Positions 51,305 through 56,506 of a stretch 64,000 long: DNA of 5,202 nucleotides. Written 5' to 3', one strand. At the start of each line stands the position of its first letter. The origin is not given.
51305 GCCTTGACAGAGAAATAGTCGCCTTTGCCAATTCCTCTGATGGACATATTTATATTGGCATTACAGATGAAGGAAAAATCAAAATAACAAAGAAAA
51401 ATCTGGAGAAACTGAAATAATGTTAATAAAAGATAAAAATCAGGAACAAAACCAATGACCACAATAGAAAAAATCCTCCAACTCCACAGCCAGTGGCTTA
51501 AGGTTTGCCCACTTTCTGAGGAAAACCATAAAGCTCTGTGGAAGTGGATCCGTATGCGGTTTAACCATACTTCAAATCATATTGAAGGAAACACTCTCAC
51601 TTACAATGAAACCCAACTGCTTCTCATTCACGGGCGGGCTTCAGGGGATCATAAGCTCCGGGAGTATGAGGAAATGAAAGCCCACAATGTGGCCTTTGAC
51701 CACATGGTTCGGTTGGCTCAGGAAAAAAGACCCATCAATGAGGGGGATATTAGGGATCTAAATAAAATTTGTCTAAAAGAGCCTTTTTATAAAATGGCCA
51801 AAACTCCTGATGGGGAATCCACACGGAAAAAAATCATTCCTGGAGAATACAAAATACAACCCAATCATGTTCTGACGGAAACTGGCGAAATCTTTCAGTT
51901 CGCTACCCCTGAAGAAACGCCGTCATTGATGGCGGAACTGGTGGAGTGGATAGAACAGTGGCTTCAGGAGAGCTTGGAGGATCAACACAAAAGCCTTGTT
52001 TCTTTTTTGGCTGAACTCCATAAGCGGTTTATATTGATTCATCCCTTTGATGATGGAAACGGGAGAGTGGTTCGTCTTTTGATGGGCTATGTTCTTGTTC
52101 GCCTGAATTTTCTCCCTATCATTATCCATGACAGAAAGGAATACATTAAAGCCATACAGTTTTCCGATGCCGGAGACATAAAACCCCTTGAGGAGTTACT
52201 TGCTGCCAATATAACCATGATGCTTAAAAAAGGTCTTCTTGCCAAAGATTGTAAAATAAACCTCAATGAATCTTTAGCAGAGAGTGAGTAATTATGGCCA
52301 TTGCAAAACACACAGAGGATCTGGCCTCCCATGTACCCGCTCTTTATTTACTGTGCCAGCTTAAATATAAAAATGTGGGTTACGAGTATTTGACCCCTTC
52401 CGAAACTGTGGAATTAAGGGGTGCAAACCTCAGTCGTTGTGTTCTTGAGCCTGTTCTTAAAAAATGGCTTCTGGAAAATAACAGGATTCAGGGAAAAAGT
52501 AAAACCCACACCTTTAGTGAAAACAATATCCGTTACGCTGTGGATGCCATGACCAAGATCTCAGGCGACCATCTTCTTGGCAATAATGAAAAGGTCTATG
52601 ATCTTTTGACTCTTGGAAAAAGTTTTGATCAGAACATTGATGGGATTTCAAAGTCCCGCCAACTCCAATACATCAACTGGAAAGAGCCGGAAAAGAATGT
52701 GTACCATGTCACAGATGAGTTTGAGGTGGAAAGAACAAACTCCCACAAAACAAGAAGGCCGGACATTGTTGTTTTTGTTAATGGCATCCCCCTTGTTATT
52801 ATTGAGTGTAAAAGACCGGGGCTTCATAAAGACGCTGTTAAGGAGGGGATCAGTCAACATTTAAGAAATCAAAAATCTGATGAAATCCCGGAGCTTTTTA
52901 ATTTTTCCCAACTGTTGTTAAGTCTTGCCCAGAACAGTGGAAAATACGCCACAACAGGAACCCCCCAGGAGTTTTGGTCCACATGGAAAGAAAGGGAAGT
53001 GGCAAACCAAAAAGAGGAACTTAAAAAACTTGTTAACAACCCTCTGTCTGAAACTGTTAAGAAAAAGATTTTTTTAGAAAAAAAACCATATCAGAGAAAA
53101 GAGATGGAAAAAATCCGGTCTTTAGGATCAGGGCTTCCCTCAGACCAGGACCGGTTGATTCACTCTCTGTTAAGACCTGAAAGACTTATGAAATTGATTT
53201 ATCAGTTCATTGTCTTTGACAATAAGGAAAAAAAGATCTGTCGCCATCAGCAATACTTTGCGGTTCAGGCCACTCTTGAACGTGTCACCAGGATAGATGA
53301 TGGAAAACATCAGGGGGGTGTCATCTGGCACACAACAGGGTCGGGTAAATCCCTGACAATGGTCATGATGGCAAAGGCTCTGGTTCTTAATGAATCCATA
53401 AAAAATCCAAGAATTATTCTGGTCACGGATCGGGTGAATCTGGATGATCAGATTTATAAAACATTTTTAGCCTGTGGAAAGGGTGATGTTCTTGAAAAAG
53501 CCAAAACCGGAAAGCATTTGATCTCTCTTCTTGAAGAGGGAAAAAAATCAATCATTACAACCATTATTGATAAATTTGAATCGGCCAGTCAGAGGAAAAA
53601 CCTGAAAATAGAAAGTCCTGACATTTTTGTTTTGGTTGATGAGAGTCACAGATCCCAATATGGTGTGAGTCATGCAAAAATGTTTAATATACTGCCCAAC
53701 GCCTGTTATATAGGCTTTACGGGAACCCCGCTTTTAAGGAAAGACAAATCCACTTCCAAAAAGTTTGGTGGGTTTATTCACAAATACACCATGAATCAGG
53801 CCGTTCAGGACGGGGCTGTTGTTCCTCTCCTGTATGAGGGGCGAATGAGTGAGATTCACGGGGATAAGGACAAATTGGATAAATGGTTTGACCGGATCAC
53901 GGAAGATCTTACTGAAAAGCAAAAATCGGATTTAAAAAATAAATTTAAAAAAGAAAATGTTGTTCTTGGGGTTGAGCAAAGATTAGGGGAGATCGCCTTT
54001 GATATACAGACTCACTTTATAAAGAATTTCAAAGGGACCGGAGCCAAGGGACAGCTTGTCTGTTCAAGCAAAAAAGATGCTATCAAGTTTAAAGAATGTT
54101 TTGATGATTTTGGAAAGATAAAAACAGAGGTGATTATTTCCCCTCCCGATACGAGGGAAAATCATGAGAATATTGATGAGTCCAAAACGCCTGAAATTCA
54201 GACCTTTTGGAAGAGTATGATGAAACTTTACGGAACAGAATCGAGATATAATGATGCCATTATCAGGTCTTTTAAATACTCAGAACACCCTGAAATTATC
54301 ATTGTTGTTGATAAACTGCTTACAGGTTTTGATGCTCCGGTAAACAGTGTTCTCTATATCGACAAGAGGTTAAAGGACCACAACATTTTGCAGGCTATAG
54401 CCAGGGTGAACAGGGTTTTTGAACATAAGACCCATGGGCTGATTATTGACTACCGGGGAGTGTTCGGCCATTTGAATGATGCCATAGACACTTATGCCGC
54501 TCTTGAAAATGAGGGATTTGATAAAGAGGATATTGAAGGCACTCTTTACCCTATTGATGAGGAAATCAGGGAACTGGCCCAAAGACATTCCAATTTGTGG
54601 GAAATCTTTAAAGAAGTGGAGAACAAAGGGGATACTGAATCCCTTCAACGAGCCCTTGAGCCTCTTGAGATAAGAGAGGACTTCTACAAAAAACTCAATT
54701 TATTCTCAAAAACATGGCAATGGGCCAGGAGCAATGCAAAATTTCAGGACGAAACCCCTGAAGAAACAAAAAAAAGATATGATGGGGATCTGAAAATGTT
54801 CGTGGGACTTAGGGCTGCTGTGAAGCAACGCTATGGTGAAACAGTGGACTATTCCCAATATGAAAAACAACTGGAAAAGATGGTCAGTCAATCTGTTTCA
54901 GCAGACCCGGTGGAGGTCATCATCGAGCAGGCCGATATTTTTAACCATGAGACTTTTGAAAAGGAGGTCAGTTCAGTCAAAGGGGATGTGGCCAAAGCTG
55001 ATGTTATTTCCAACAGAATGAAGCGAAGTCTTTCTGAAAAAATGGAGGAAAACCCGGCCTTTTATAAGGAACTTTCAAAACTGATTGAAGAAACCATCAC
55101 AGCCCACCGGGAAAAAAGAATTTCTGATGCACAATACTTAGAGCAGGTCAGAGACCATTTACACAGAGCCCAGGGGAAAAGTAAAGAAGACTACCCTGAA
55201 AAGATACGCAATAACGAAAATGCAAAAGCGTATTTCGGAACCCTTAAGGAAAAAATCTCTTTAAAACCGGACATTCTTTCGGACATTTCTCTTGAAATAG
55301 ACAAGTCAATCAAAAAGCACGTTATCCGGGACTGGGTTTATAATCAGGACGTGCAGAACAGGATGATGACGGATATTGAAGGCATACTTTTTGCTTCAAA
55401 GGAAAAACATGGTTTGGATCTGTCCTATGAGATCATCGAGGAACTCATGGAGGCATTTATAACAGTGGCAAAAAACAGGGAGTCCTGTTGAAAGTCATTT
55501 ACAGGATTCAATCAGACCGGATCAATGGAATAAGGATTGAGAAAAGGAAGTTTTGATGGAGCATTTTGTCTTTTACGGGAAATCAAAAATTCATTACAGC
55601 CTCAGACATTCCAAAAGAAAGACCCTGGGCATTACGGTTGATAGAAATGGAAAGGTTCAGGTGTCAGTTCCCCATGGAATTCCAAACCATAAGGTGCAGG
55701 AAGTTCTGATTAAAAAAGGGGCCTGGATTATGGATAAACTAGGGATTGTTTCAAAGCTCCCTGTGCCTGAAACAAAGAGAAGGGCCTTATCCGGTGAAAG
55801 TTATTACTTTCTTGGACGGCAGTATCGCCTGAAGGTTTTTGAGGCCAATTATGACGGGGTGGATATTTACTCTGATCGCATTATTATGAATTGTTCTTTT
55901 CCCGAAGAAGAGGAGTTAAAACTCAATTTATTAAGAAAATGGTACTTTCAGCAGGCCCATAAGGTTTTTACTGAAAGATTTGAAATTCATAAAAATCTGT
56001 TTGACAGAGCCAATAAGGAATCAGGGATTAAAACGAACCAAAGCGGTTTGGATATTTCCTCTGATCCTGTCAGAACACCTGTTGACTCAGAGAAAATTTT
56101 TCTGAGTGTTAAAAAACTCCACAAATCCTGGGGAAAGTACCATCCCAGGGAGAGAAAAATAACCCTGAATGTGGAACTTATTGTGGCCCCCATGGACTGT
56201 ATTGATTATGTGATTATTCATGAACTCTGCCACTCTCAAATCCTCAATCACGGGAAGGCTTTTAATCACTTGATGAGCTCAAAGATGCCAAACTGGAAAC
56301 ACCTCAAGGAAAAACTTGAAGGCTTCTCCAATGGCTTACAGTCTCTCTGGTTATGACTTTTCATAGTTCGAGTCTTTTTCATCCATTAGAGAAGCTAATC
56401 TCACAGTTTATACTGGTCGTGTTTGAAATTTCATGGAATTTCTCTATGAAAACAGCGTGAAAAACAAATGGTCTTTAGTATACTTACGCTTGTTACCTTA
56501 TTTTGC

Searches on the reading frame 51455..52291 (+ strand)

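Call 55: search_protein_families(library=pfam, proteins=[window:51455-52291:+], max_evalue=0.001)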
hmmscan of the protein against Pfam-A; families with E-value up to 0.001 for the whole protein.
window:51455-52291:+ (278 aa): 1 family
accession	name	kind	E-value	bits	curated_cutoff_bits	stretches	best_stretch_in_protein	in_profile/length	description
PF02661.23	Fic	-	3.8e-15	56.9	24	1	94-214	2-93/93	Fic/DOC family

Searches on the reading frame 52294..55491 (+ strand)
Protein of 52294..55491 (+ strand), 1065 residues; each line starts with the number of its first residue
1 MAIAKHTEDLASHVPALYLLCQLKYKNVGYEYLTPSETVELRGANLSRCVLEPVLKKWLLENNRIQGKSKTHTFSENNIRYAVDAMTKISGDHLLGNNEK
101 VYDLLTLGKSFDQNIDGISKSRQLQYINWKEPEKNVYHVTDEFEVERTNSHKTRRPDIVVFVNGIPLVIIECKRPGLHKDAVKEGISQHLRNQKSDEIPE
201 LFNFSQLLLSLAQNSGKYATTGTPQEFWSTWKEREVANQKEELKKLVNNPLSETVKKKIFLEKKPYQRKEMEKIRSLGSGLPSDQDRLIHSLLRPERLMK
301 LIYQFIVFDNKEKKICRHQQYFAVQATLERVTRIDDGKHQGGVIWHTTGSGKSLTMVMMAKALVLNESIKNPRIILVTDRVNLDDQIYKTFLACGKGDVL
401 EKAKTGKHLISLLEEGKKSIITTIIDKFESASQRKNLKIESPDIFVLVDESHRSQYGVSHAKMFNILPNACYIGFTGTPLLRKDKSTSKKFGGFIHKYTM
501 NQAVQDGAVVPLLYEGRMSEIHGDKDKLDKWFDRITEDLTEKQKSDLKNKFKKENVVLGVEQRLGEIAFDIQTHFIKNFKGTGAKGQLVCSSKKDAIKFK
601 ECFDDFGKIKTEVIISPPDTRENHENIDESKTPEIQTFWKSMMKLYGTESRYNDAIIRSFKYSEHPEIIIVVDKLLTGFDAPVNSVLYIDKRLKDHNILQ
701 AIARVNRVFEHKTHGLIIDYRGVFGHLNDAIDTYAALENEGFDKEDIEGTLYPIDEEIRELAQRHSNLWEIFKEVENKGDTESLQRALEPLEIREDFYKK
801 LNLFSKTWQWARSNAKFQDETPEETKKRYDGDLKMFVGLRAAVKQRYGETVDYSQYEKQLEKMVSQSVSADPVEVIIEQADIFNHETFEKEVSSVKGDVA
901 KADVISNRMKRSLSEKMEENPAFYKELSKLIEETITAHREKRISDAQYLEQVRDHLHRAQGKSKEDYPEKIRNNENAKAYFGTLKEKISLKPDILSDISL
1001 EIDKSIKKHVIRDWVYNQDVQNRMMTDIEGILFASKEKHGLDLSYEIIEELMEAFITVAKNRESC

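Call 55: search_protein_families(library=pfam, proteins=[window:52294-55491:+], max_evalue=0.001)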
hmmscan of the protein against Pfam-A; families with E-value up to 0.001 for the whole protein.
window:52294-55491:+ (1065 aa): 6 families
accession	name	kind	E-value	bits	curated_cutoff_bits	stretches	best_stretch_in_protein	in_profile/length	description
PF18766.7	SWI2_SNF2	-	1.2e-82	277.3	26.7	1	319-544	1-220/221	SWI2/SNF2 ATPase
PF04313.20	HSDR_N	-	8.5e-32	111.1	25.1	1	26-226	17-197/198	Type I restriction enzyme R protein N terminus (HSDR_N)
PF22679.2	T1R_D3-like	-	3.6e-24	86.4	27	1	587-721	6-157/158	Type I restriction enzyme subunit R domain 3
PF04851.21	ResIII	-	1.8e-23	83.7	22.5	1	316-479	4-162/164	Type III restriction enzyme, res subunit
PF11867.13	T1RH-like_C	-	2.1e-11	44.2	26.8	1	822-1054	82-322/329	Type I restriction enzyme HindI endonuclease subunit-like, C-terminal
PF00270.35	DEAD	-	2.8e-05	24.4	26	1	346-478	21-159/167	DEAD/DEAH box helicase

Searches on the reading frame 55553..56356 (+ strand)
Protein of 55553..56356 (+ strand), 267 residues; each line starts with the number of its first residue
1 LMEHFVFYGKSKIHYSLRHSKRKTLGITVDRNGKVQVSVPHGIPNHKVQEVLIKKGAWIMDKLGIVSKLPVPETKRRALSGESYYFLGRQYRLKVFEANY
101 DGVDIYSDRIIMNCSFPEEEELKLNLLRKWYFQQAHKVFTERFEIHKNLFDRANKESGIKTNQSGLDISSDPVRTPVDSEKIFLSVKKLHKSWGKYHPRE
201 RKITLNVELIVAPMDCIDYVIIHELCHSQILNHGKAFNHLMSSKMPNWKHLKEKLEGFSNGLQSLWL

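Call 55: search_protein_families(library=pfam, proteins=[window:55553-56356:+], max_evalue=0.001)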
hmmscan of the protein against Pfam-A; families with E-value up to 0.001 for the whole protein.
window:55553-56356:+ (267 aa): 2 families
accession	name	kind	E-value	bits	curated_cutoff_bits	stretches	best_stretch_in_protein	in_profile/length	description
PF01863.23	YgjP-like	-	1.7e-46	159.3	26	2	184-256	134-205/207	YgjP-like, metallopeptidase domain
PF10263.15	SprT-like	-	7.6e-06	26.2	25.6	1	184-242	25-93/108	SprT-like family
